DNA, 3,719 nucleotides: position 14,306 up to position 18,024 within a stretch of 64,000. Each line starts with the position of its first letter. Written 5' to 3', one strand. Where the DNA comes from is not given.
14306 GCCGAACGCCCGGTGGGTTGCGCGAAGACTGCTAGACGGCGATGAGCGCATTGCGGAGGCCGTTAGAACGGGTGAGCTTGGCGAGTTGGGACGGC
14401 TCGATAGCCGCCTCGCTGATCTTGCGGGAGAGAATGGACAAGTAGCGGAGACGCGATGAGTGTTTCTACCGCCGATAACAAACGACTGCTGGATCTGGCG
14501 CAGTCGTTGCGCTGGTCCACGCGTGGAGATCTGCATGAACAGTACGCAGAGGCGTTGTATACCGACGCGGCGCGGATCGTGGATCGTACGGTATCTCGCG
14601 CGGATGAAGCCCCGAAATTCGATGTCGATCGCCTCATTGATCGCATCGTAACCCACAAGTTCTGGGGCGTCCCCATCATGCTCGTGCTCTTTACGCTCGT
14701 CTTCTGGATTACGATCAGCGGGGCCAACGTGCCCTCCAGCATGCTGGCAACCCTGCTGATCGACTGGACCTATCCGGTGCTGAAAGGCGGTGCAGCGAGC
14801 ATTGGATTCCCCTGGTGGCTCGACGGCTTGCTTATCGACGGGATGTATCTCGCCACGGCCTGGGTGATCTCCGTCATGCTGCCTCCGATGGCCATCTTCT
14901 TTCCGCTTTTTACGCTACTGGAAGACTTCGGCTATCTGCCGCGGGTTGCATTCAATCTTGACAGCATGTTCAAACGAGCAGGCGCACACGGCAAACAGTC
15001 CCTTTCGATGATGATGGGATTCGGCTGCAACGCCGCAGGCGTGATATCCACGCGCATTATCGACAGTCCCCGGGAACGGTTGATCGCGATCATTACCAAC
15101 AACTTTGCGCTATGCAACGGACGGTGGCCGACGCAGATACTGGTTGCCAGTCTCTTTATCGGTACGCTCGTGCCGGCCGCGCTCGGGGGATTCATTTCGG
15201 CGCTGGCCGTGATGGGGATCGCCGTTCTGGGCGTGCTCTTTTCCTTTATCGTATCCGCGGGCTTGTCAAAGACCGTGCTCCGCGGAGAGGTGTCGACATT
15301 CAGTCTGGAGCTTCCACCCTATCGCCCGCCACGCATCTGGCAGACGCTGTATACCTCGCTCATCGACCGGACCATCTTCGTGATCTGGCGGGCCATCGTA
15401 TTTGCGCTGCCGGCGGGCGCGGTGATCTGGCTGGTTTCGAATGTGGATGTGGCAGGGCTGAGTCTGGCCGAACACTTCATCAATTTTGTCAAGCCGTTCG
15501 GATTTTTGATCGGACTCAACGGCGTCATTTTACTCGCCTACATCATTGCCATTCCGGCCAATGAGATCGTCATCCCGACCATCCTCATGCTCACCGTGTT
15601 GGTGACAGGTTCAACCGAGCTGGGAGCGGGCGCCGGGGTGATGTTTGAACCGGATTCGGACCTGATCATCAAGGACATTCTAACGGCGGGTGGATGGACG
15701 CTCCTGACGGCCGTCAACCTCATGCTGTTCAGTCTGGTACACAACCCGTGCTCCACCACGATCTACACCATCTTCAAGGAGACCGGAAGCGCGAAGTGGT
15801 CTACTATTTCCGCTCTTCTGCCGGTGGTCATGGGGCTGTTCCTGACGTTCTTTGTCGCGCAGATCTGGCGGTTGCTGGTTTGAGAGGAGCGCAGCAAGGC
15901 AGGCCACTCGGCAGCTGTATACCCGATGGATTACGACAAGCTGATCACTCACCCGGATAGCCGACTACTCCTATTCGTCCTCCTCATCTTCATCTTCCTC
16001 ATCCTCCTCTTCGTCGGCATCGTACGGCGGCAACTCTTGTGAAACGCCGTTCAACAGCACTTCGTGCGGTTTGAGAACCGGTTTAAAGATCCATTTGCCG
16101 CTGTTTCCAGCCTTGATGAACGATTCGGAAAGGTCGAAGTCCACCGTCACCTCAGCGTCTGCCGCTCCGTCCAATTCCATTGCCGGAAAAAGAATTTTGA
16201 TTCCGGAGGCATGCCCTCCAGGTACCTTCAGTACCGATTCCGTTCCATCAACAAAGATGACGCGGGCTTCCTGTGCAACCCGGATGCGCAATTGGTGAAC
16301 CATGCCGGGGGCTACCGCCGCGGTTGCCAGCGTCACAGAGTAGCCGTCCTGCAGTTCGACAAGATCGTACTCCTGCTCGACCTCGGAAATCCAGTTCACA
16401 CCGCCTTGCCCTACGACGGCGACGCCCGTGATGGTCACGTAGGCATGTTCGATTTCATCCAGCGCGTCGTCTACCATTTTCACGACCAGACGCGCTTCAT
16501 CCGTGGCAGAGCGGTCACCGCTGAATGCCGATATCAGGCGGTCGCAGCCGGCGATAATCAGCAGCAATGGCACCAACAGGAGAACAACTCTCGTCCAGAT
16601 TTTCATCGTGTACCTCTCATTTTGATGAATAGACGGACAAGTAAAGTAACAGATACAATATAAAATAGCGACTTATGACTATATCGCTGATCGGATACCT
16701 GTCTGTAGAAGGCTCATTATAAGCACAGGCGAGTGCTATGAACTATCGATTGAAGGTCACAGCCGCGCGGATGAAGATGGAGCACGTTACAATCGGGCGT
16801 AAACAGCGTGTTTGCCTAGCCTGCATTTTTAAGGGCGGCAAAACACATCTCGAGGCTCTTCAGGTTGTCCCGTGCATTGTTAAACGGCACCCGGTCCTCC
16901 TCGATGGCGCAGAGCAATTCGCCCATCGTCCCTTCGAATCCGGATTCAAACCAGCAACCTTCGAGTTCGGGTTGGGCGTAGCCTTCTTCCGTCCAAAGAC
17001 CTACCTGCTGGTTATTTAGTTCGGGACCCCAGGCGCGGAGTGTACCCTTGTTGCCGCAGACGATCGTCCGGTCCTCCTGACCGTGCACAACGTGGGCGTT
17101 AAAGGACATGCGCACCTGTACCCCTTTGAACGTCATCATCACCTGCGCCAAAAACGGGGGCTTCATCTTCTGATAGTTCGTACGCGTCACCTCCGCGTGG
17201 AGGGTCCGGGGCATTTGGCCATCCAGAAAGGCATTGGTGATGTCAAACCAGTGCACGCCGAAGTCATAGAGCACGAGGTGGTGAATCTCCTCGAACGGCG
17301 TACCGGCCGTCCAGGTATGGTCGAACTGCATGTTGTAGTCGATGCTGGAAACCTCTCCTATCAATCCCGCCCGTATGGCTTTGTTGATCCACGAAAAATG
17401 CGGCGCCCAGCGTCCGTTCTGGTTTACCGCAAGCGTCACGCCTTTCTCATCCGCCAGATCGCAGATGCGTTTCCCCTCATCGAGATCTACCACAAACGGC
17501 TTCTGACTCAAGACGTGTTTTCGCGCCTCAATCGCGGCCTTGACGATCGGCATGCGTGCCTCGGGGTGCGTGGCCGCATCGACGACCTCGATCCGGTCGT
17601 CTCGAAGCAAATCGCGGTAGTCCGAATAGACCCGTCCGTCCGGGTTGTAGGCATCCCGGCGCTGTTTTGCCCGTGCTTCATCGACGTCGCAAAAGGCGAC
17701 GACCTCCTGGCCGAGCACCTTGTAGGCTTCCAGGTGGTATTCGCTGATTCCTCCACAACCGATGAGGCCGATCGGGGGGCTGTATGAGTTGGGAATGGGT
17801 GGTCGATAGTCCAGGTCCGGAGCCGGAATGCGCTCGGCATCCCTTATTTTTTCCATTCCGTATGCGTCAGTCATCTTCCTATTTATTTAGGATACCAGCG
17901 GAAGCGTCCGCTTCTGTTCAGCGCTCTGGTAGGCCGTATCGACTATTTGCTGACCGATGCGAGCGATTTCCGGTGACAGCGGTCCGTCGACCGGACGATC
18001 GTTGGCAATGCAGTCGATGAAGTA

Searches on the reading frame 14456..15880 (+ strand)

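Call 52: search_protein_families(library=ncbifam, proteins=[window:14456-15880:+], max_evalue=0.00001)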
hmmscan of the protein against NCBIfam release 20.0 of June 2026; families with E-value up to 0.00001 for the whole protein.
window:14456-15880:+ (475 aa): 2 families
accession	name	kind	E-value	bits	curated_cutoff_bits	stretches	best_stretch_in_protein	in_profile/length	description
TIGR00437.1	feoB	equivalog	7.2e-52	176.9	315.65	1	45-442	227-594/594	ferrous iron transport protein B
NF007105.0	PRK09554.1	equivalog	8.6e-35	120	683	1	23-329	237-524/772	Fe(2+) transporter permease subunit FeoB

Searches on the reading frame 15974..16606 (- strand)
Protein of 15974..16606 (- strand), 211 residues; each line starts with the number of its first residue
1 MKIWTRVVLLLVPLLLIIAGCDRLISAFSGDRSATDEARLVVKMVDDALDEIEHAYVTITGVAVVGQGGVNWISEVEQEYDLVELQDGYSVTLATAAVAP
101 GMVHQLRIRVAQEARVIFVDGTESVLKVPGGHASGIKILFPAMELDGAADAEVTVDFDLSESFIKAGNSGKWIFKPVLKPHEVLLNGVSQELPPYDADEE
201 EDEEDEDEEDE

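Call 69: search_protein_families(library=pfam, proteins=[window:15974-16606:-], max_evalue=0.00001)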
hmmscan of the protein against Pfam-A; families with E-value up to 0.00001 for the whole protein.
window:15974-16606:- (211 aa): 1 family
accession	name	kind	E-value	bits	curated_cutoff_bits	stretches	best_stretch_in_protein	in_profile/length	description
PF14321.11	DUF4382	-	1.9e-20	73.9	25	1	38-176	2-136/136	Domain of unknown function (DUF4382)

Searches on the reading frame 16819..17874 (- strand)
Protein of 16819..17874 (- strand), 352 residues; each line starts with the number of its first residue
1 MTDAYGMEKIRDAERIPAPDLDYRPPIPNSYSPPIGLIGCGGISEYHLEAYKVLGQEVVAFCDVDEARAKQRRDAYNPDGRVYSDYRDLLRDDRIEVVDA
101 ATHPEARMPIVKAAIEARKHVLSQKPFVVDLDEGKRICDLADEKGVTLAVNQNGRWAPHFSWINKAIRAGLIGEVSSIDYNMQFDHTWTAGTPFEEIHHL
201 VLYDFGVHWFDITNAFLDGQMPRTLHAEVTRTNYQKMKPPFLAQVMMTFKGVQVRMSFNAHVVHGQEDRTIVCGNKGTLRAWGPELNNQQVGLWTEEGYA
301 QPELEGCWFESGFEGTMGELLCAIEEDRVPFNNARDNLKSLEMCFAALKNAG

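Call 69: search_protein_families(library=pfam, proteins=[window:16819-17874:-], max_evalue=0.00001)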
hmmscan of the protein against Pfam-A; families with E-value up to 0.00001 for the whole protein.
window:16819-17874:- (352 aa): 4 families
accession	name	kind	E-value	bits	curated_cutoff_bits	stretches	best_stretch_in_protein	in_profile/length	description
PF01408.29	GFO_IDH_MocA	-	5.8e-22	79.1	24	1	35-151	3-119/120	Oxidoreductase family, NAD-binding Rossmann fold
PF22725.1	GFO_IDH_MocA_C3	-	2.3e-12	47.5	27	1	163-280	4-124/124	GFO/IDH/MocA C-terminal domain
PF02894.22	GFO_IDH_MocA_C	-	2.1e-09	37.9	22.9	1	165-348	2-207/218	Oxidoreductase family, C-terminal alpha/beta domain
PF03447.22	NAD_binding_3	-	4.4e-06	27.8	24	1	40-150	2-115/116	Homoserine dehydrogenase, NAD binding domain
